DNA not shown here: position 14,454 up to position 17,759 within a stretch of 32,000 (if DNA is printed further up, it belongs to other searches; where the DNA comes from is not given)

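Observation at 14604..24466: Ten-kb surface electron-conduit locus: anchored 16-heme cytochrome, PGF-CTERM protein, secreted 36-heme cytochrome and a divergent PGF-CTERM beta-propeller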

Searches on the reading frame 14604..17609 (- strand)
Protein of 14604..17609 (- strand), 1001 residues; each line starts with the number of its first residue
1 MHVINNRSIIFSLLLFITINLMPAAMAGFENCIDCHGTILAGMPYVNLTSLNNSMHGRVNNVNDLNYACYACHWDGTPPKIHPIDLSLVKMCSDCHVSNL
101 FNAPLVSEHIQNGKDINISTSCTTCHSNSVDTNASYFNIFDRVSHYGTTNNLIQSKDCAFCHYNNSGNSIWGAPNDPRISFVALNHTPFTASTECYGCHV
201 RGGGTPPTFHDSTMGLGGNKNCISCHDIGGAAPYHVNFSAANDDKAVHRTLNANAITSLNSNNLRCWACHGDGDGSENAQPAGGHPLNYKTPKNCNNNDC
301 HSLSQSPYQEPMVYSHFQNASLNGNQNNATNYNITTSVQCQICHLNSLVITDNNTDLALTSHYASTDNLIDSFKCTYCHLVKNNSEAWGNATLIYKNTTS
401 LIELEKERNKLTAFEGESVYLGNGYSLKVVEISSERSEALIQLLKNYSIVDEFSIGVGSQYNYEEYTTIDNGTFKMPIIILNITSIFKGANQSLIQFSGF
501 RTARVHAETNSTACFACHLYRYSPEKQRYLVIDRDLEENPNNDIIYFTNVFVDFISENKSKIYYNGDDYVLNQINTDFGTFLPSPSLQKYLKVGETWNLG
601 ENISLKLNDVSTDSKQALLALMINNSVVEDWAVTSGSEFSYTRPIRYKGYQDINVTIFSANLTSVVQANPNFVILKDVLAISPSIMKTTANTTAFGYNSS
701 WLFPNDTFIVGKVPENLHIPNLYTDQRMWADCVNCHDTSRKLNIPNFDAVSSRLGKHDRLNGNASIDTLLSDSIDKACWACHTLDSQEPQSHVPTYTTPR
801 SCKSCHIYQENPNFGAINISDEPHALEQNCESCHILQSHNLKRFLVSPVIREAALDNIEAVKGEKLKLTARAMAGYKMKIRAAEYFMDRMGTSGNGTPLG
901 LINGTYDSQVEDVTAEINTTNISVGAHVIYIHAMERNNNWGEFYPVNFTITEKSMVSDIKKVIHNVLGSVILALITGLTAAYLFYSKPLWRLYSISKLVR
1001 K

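Call 4: search_protein_families(library=pfam, proteins=[window:14604-17609:-], max_evalue=0.01)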
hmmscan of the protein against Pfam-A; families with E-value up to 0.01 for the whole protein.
window:14604-17609:- (1001 aa): 7 families
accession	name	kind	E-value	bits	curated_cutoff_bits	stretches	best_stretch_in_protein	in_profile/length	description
PF07752.16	S-layer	-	1.2e-17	64.2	30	2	377-499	79-201/259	S-layer protein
PF14522.11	Cytochrome_C7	-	4.5e-15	55.7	24.8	1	29-96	13-66/67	Cytochrome c7 and related cytochrome c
PF22113.1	Mtrc-MtrF_II-IV_dom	-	7.3e-11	42.3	30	1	91-234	8-174/176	Outer membrane cytochrome MtrC/MtrF-like, domains II/IV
PF14537.11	Cytochrom_c3_2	-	1e-10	42.4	25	0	29-96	26-78/79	Cytochrome c3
PF02085.21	Cytochrom_CIII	-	8.4e-09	36.1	22.9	0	730-806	31-101/101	Class III cytochrome C family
PF13435.11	Cytochrome_C554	-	8.7e-05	23.8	20.8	0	732-806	2-83/84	Cytochrome c554 and c-prime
PF05123.17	S_layer_N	-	0.00045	20.1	27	0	562-624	126-190/359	S-layer like family, central region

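Call 5: search_protein_families(library=ncbifam, proteins=[window:14604-17609:-], max_evalue=0.01)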
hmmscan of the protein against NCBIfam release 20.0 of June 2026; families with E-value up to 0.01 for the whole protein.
window:14604-17609:- (1001 aa): 2 families
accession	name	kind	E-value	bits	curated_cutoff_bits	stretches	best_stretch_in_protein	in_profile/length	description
TIGR01567.1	S_layer_rel_Mac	subfamily_domain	2.9e-18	66.1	121.9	2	556-687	62-196/259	S-layer family duplication domain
NF045713.1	CxxCH_16_HmcA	equivalog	1e-07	31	400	2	730-840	133-239/541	sulfate respiration complex hexadecaheme cytochrome HmcA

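Call 10: find_encoding_contigs(protein=window:14604-17609:-, flank=10000, max_places=6)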
Protein window:14604-17609:- (1001 aa): 4 contigs read that carry it; 3 places shown.
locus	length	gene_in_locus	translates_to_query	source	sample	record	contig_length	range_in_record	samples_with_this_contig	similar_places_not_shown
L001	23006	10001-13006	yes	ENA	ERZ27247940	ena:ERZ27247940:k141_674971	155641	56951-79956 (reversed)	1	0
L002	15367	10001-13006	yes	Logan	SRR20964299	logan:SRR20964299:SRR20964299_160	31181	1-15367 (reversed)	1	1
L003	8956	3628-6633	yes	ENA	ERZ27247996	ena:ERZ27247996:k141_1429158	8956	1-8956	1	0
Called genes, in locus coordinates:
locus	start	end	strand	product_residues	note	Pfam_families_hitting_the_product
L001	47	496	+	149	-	PF02566:OsmC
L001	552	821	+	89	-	-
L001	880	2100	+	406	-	PF04055:Radical_SAM, PF13353:Fer4_12, PF13186:SPASM (weak)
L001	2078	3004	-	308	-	PF01909:NTP_transf_2 (weak)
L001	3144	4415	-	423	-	PF13570:Beta-prop_ACSF4, PF13360:PQQ_2, PF25293:Beta-prop_EMC1_N (faint), PF13360:PQQ_2, PF01011:PQQ, PF13360:PQQ_2, PF13570:Beta-prop_ACSF4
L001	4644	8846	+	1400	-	PF14522:Cytochrome_C7 (faint), PF14537:Cytochrom_c3_2 (faint), PF22113:Mtrc-MtrF_II-IV_dom (faint)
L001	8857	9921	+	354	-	-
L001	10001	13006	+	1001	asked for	PF02085:Cytochrom_CIII (faint), PF14522:Cytochrome_C7 (faint), PF14537:Cytochrom_c3_2 (faint), PF22113:Mtrc-MtrF_II-IV_dom (weak), PF07752:S-layer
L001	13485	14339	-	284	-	PF00106:adh_short, PF08659:KR, PF13561:adh_short_C2 (weak), PF00106:adh_short, PF13561:adh_short_C2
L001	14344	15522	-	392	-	PF00108:Thiolase_N, PF00109:ketoacyl-synt (weak), PF02803:Thiolase_C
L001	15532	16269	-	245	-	PF00106:adh_short, PF01370:Epimerase (faint), PF02737:3HCDH_N (weak), PF08659:KR, PF23441:SDR (weak), PF13561:adh_short_C2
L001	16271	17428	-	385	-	PF07167:PhaC_N, PF00561:Abhydrolase_1, PF12146:Hydrolase_4 (weak), PF06850:PHB_depo_C (weak)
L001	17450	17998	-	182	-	PF09712:PHA_synth_III_E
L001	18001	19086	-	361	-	PF09712:PHA_synth_III_E (faint)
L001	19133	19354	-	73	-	-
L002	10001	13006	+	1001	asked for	PF02085:Cytochrom_CIII (faint), PF14522:Cytochrome_C7 (faint), PF14537:Cytochrom_c3_2 (faint), PF22113:Mtrc-MtrF_II-IV_dom (weak), PF07752:S-layer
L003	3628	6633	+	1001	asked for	PF02085:Cytochrom_CIII (faint), PF14522:Cytochrome_C7 (faint), PF14537:Cytochrom_c3_2 (faint), PF22113:Mtrc-MtrF_II-IV_dom (weak), PF07752:S-layer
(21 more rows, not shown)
